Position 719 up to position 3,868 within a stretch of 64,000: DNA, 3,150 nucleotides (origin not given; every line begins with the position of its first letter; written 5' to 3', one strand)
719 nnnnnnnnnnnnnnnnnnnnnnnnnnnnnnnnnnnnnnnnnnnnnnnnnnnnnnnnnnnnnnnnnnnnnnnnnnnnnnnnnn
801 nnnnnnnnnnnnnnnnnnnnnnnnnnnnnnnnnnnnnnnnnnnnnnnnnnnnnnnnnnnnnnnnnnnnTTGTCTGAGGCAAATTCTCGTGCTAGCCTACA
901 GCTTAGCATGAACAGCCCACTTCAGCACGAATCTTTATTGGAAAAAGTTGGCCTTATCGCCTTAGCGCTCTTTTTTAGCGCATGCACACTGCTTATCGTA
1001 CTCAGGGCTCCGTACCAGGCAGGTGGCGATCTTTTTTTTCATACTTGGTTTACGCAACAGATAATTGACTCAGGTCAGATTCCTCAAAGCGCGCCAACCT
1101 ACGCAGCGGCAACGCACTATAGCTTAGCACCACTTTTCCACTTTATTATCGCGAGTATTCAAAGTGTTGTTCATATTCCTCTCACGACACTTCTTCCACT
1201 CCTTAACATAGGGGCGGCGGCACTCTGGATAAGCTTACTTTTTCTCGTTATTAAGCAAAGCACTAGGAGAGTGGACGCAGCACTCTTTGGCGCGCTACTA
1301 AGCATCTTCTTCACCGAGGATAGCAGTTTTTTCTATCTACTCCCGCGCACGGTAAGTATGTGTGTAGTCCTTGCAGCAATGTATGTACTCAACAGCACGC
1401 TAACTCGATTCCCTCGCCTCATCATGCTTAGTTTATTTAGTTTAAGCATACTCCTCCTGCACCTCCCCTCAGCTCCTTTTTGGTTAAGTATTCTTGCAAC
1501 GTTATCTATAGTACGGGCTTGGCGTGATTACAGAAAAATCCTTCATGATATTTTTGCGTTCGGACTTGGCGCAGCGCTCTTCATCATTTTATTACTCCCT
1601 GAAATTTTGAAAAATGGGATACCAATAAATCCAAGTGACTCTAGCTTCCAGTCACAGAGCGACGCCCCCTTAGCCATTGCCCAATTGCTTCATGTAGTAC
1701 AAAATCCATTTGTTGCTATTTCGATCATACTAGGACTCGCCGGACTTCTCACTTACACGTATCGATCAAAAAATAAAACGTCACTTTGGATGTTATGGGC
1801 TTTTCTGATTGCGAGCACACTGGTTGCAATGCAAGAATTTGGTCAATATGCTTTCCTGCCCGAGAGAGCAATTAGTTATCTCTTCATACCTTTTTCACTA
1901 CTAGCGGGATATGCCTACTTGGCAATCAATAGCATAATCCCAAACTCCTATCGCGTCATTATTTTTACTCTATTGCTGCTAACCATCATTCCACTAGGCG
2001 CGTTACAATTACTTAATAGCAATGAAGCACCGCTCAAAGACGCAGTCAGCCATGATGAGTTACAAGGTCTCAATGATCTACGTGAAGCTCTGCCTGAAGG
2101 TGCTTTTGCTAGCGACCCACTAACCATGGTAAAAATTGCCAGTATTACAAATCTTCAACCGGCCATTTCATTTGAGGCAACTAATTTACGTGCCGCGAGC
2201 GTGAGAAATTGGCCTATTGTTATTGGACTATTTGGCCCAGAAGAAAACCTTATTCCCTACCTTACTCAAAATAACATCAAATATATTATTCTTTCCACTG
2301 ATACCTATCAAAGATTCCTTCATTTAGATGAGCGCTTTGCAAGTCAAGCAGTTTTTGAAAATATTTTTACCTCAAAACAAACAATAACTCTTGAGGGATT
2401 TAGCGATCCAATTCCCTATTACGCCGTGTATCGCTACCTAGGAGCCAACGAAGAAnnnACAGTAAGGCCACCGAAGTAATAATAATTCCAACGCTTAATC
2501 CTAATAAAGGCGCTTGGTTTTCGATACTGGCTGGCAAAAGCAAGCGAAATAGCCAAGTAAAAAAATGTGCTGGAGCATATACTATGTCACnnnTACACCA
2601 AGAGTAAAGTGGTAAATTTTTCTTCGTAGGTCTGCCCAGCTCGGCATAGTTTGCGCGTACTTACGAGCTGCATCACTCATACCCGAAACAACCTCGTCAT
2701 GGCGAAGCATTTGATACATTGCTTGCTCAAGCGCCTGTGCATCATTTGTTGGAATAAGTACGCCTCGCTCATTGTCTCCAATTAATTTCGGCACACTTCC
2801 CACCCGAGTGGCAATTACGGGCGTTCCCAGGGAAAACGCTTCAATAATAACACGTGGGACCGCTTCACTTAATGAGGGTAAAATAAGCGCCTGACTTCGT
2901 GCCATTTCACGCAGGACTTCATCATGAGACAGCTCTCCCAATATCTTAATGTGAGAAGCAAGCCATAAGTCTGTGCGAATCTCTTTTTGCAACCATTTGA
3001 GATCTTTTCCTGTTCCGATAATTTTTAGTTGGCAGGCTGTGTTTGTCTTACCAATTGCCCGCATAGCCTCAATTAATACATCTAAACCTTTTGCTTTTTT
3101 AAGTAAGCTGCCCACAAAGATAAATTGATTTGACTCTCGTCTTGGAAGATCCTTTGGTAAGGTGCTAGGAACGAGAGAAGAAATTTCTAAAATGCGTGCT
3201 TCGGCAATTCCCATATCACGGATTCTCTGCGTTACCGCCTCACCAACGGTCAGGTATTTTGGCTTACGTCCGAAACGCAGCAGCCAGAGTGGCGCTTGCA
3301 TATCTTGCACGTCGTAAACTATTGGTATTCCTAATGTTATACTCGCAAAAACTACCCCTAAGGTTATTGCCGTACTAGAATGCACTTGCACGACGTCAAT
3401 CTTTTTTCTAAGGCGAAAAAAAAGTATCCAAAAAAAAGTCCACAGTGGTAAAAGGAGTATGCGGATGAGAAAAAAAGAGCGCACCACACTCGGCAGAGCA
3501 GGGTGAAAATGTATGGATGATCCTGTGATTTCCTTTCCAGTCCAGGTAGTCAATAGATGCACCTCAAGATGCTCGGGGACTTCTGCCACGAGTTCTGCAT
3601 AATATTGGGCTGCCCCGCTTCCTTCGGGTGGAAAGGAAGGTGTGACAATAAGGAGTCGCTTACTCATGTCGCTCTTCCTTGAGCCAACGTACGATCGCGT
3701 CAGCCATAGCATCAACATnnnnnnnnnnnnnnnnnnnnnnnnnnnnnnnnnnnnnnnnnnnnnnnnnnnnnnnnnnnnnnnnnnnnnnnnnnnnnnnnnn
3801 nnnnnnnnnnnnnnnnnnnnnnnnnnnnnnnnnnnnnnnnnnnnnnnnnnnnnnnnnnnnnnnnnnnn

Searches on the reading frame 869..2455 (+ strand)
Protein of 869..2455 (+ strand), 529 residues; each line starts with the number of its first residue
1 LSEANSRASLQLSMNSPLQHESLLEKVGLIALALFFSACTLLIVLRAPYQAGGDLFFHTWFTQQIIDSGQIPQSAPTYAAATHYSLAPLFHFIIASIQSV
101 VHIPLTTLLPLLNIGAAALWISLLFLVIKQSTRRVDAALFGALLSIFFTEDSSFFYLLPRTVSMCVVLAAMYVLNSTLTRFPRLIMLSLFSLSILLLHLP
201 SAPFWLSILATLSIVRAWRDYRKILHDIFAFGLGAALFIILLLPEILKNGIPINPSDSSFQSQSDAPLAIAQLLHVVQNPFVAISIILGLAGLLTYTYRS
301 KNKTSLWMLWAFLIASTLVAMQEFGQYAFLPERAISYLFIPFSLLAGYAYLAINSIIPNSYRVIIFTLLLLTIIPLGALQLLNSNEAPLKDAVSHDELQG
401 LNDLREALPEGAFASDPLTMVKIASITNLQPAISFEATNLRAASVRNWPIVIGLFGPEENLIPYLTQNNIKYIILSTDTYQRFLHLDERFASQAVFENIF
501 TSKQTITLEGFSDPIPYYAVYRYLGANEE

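Call 21: search_protein_families(library=pfam, proteins=[window:869-2455:+], max_evalue=0.001)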
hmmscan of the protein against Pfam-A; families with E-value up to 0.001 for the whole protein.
window:869-2455:+ (529 aa): 0 families

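Call 70: search_protein_families(library=pfam, proteins=[window:869-2455:+], max_evalue=0.1)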
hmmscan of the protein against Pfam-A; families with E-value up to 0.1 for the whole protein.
window:869-2455:+ (529 aa): 1 family
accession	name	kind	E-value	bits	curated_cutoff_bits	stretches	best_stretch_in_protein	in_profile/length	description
PF24661.1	DUF7649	-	0.006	17.1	27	1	268-314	14-60/85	Domain of unknown function (DUF7649)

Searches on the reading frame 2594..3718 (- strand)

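Call 21: search_protein_families(library=pfam, proteins=[window:2594-3718:-], max_evalue=0.001)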
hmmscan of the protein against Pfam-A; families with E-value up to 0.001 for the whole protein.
window:2594-3718:- (375 aa): 5 families
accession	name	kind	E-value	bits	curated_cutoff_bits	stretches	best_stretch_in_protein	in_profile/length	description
PF00534.26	Glycos_transf_1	-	7.6e-33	113.9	26.4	1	193-353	12-171/172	Glycosyl transferases group 1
PF13692.12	Glyco_trans_1_4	-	1.6e-29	103.5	27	1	198-339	3-141/142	Glycosyl transferases group 1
PF20706.3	GT4-conflict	-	7.8e-08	32.1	26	1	156-364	151-368/385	Family 4 Glycosyltransferase in conflict systems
PF13439.12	Glyco_transf_4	-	4e-07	30.6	28.5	1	34-176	2-159/170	Glycosyltransferase Family 4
PF13524.12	Glyco_trans_1_2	-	0.00055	20.4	25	1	219-357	6-131/144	Glycosyl transferase-like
